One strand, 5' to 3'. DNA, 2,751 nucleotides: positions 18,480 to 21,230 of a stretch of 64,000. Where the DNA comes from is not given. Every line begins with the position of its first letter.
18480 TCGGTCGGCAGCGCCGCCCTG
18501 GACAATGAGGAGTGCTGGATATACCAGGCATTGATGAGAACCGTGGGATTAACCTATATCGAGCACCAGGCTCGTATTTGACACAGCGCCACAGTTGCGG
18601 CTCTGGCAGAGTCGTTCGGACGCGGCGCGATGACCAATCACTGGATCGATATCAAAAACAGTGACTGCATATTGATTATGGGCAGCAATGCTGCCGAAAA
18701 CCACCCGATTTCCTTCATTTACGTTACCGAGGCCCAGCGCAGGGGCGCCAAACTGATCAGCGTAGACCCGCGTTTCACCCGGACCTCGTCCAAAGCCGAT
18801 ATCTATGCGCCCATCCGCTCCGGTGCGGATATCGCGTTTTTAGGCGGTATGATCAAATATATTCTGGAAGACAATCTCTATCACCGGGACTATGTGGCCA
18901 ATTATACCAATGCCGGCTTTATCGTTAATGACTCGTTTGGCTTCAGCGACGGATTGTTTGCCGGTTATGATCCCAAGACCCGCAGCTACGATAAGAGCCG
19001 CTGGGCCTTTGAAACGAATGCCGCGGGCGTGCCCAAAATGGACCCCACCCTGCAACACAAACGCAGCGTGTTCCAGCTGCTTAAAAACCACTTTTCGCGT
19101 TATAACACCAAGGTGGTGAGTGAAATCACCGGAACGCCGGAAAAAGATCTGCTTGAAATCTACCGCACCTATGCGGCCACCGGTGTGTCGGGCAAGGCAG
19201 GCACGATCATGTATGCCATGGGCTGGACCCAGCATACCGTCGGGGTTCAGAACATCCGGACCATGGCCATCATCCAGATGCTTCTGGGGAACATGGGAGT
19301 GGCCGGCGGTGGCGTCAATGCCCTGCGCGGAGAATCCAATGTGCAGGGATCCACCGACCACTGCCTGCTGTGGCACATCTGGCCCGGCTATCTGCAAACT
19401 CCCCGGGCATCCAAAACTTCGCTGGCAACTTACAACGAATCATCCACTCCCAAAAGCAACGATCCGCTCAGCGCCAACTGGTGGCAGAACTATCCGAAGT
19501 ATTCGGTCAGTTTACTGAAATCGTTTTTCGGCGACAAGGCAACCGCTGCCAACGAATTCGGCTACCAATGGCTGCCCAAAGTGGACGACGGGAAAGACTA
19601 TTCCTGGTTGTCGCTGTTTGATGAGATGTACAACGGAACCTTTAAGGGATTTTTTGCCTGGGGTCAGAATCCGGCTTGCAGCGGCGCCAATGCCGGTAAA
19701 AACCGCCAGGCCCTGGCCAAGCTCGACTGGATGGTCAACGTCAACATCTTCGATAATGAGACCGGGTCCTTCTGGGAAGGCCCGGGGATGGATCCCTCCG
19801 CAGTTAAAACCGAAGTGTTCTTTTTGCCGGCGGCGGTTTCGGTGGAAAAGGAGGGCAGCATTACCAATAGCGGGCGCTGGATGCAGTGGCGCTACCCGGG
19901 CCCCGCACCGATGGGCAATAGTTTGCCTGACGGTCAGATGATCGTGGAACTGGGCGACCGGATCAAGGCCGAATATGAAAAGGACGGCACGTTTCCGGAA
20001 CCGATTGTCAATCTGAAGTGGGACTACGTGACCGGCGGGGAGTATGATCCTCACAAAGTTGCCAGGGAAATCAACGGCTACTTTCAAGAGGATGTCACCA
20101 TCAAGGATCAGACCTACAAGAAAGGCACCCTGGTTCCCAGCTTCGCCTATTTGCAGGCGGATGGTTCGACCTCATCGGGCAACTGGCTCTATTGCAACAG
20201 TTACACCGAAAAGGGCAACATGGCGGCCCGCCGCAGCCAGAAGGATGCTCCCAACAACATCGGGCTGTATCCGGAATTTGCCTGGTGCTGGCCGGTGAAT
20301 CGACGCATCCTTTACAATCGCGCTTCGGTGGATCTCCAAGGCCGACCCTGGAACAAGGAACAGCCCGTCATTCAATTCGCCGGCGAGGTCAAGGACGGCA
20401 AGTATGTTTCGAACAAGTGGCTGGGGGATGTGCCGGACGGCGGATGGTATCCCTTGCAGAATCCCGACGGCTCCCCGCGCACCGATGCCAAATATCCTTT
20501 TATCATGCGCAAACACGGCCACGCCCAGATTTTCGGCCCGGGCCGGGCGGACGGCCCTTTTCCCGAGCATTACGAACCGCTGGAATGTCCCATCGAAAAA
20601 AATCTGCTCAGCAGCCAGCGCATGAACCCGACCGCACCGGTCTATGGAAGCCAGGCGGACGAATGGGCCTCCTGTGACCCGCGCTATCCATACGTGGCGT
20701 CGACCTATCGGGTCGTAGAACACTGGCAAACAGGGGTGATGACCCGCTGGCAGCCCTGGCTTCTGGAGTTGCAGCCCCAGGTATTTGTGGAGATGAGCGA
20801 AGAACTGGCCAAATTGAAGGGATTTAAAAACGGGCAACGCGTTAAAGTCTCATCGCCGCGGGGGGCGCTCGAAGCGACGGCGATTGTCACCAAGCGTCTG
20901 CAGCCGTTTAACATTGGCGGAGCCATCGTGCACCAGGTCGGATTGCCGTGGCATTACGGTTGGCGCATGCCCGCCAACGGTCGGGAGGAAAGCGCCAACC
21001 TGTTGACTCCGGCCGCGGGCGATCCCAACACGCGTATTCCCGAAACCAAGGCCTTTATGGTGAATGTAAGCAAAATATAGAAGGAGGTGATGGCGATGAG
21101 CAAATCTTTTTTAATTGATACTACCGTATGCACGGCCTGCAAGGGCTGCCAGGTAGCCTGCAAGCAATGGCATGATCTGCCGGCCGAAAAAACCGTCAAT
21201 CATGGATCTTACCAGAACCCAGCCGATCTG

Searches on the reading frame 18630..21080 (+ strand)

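Call 33: search_protein_families(library=pfam, proteins=[window:18630-21080:+])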
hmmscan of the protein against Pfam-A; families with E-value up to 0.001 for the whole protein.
window:18630-21080:+ (816 aa): 2 families
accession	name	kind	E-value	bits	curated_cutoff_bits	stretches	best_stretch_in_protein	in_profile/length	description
PF00384.28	Molybdopterin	-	7.2e-21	75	24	1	2-443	99-352/353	Molybdopterin oxidoreductase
PF01568.27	Molydop_binding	-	7.7e-18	65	26.8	1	690-809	3-109/110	Molydopterin dinucleotide binding domain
